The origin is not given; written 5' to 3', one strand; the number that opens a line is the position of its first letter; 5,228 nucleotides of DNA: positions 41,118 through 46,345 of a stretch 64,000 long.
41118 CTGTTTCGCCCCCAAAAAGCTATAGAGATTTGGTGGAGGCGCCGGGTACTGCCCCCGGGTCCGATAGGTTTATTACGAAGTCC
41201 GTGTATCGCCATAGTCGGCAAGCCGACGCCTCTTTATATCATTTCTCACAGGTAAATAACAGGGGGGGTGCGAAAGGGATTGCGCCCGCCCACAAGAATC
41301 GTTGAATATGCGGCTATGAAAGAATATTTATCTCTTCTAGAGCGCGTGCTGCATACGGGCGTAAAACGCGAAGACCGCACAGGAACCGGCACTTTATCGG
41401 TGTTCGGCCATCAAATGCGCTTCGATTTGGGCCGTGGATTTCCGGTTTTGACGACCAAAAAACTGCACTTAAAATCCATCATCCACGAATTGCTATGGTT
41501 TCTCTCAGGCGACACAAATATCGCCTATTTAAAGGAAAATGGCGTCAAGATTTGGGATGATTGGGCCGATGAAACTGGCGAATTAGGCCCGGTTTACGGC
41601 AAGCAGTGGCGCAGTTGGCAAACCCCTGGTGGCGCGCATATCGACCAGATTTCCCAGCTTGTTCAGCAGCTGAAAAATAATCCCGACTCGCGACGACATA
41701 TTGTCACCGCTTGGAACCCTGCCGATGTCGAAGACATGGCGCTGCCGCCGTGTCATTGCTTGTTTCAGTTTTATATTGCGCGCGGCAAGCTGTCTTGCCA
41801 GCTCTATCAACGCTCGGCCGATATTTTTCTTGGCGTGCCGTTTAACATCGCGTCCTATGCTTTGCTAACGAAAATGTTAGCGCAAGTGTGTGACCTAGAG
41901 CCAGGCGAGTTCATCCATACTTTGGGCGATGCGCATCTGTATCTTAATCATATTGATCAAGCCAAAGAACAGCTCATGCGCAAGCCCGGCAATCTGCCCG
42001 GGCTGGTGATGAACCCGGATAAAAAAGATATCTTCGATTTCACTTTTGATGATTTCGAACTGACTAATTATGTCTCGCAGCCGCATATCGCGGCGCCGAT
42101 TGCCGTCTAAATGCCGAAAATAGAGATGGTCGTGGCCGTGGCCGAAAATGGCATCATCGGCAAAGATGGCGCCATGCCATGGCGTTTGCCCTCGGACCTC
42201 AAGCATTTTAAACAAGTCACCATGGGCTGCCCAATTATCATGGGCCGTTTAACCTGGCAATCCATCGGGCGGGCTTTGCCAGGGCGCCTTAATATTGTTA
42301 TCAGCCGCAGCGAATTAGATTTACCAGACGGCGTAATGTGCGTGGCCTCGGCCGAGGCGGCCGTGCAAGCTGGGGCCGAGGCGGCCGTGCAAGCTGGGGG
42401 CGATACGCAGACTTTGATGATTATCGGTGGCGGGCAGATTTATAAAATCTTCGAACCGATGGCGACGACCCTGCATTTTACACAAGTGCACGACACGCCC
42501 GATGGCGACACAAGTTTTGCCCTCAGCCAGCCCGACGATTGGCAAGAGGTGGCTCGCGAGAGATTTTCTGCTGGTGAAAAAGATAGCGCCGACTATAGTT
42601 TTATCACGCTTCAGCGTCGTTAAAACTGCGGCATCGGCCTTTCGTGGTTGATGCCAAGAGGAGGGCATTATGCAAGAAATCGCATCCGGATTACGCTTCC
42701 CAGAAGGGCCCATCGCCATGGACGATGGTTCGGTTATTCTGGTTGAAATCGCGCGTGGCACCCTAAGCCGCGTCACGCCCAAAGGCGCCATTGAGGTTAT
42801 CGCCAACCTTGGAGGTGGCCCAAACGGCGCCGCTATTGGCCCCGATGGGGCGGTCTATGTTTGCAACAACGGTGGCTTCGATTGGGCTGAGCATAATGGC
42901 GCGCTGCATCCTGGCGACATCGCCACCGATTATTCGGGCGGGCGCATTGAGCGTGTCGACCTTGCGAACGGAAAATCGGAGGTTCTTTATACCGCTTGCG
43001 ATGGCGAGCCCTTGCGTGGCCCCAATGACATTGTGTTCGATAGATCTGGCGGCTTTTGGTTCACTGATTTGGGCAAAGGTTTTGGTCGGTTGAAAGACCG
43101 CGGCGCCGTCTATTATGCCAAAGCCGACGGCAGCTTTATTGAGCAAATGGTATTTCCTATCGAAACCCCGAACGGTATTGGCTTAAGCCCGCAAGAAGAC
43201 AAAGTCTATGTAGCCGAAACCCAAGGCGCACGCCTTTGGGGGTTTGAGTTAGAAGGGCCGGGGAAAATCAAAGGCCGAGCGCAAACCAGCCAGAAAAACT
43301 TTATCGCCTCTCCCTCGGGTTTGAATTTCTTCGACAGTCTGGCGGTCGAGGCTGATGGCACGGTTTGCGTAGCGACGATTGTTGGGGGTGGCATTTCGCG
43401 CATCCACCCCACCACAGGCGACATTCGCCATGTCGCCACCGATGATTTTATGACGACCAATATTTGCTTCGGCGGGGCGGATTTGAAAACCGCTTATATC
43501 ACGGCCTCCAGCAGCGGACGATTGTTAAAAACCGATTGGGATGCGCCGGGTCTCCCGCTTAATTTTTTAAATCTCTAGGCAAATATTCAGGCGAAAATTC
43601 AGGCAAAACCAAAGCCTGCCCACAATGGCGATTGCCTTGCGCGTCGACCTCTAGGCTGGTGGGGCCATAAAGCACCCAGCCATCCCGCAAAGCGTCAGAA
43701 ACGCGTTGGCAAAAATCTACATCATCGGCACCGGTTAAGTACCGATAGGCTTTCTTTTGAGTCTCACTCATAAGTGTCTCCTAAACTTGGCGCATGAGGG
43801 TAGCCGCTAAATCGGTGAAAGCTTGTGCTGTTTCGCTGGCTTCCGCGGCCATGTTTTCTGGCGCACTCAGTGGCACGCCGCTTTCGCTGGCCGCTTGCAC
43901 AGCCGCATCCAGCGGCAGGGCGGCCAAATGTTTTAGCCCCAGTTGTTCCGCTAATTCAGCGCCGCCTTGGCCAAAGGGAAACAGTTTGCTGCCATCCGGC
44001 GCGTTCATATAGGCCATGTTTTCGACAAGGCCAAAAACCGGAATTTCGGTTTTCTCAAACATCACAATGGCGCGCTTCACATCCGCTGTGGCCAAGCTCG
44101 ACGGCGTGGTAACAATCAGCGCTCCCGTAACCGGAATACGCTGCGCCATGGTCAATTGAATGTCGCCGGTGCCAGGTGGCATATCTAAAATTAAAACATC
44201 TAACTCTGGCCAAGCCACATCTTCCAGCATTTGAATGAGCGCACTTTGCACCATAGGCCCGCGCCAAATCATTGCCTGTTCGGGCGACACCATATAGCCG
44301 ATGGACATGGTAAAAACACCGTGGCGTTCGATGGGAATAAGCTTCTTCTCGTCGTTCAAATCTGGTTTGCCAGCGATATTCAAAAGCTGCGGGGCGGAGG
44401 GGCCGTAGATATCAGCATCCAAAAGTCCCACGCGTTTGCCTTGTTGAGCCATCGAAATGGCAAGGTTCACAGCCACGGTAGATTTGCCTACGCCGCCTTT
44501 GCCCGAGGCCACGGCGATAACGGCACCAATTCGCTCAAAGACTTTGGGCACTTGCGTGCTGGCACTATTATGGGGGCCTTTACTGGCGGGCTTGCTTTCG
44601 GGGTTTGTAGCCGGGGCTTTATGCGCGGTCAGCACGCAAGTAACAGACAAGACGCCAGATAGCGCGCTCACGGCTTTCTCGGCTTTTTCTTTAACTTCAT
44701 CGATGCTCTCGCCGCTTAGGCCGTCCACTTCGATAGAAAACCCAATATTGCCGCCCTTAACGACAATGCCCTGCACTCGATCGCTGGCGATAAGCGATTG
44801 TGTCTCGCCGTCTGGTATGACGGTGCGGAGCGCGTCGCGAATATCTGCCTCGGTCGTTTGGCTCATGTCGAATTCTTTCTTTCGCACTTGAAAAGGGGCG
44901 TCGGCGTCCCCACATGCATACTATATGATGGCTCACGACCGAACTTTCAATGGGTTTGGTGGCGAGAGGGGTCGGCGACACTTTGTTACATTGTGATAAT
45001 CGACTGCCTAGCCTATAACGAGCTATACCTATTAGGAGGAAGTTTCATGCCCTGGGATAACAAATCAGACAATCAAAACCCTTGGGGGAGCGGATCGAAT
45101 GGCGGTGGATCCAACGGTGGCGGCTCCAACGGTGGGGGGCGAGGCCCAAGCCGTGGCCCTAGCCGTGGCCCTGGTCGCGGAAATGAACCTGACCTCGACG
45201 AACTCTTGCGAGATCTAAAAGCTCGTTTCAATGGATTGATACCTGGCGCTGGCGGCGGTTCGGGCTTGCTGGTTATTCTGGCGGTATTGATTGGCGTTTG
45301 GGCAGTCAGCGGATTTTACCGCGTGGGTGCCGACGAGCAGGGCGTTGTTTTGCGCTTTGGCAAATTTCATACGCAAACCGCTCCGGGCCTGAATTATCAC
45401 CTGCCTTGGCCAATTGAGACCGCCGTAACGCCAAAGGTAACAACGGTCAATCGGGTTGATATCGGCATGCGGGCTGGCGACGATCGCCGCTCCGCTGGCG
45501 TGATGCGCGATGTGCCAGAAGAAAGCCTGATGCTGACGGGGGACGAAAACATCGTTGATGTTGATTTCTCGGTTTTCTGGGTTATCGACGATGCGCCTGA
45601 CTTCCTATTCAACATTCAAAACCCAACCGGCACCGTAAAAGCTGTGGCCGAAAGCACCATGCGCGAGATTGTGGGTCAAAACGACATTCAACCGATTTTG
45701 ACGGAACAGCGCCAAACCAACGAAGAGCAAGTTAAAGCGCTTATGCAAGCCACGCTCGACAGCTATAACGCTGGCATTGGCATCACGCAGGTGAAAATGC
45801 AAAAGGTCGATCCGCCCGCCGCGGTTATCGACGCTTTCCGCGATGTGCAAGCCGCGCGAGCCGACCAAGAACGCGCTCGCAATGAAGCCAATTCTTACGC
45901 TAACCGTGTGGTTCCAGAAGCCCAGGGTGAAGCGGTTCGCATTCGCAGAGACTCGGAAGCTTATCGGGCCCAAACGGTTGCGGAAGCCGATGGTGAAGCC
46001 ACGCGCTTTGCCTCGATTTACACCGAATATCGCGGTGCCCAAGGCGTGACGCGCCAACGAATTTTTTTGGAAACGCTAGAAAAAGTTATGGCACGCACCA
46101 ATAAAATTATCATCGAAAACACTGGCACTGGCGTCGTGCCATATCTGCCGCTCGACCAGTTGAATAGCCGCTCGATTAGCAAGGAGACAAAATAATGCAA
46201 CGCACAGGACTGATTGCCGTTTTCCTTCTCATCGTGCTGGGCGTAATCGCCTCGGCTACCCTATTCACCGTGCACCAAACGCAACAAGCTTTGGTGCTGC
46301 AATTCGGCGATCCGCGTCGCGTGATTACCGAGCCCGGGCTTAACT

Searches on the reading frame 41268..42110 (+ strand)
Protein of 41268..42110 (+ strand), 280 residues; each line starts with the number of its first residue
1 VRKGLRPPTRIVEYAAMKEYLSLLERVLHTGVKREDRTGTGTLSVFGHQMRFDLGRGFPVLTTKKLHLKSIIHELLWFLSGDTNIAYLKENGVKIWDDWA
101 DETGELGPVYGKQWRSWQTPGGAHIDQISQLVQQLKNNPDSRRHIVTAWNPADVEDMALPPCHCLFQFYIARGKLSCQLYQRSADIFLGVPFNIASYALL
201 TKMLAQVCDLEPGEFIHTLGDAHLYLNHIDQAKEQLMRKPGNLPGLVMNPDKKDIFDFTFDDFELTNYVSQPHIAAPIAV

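Call 27: search_protein_families(library=pfam, proteins=[window:41268-42110:+], max_evalue=0.001)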
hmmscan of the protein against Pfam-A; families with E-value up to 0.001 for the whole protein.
window:41268-42110:+ (280 aa): 1 family
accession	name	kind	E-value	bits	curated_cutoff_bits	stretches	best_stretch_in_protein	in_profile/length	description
PF00303.24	Thymidylat_synt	-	1.8e-126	421.2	24.3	1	18-280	1-266/266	Thymidylate synthase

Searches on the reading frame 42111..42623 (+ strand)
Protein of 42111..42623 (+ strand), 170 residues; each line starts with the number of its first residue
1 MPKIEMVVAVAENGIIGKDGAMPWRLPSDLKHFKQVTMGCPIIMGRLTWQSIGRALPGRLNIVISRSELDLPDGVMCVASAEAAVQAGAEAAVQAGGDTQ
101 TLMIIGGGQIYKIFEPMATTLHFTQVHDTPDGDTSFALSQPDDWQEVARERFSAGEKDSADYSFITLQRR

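Call 27: search_protein_families(library=pfam, proteins=[window:42111-42623:+], max_evalue=0.001)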
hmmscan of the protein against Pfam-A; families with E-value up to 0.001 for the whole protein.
window:42111-42623:+ (170 aa): 1 family
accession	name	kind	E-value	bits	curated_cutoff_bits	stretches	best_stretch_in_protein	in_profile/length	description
PF00186.24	DHFR_1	-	1.1e-50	171.9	25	1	4-169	2-159/159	Dihydrofolate reductase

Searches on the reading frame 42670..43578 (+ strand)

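Call 27: search_protein_families(library=pfam, proteins=[window:42670-43578:+], max_evalue=0.001)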
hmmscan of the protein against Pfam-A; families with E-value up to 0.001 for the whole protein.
window:42670-43578:+ (302 aa): 3 families
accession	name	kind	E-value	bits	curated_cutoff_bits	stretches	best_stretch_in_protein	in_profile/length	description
PF08450.18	SGL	-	4.3e-45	154.7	26.3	1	10-280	1-245/246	SMP-30/Gluconolactonase/LRE-like region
PF01436.27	NHL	-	2.5e-05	24.5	20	0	50-68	3-21/28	NHL repeat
PF24684.1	Vgb_lyase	-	2.7e-05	23.6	50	0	19-64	233-280/290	Virginiamycin B lyase family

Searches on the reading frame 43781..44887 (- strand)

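Call 39: search_protein_families(library=pfam, proteins=[window:43781-44887:-], max_evalue=0.00001)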
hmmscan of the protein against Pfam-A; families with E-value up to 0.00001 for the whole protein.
window:43781-44887:- (368 aa): 7 families
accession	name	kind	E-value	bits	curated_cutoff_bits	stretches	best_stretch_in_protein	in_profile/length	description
PF10609.15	ParA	-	3.6e-88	295.6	27.1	1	120-363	2-244/246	NUBPL iron-transfer P-loop NTPase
PF01656.29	CbiA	-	3.8e-14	53.1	25.4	1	124-337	1-122/125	CobQ/CobB/MinD/ParA nucleotide binding domain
PF13614.12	AAA_31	-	3e-11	44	27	1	122-161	2-41/177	AAA domain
PF01883.24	FeS_assembly_P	-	1.6e-09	38.3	23.5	1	13-82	1-71/73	Iron-sulfur cluster assembly protein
PF09140.17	MipZ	-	1.2e-07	31.7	20.7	1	123-170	2-49/262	ATPase MipZ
PF00142.24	Fer4_NifH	-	5.2e-07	29.8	25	0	128-362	6-242/271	4Fe-4S iron sulfur cluster binding proteins, NifH/frxC family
PF02374.21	ArsA_ATPase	-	1.2e-06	28.4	24.3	0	126-159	5-38/305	Anion-transporting ATPase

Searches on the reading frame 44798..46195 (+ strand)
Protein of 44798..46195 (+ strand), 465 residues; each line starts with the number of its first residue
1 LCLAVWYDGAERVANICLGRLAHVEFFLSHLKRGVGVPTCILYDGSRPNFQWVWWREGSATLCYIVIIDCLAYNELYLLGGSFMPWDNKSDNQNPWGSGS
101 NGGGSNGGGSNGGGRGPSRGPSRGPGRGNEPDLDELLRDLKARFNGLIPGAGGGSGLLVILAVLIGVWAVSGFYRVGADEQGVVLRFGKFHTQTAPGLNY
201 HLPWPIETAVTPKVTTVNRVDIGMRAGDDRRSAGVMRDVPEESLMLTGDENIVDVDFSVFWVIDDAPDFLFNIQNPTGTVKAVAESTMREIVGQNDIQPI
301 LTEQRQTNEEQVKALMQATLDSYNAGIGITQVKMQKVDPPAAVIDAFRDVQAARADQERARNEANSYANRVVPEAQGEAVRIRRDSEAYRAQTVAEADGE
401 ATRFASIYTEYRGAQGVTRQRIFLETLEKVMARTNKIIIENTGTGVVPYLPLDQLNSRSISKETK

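Call 39: search_protein_families(library=pfam, proteins=[window:44798-46195:+], max_evalue=0.00001)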
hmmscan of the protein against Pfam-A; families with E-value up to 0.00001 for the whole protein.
window:44798-46195:+ (465 aa): 1 family
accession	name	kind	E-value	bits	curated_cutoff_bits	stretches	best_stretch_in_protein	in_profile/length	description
PF01145.31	Band_7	-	1.1e-25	91.2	23.6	1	175-364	2-172/176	SPFH domain / Band 7 family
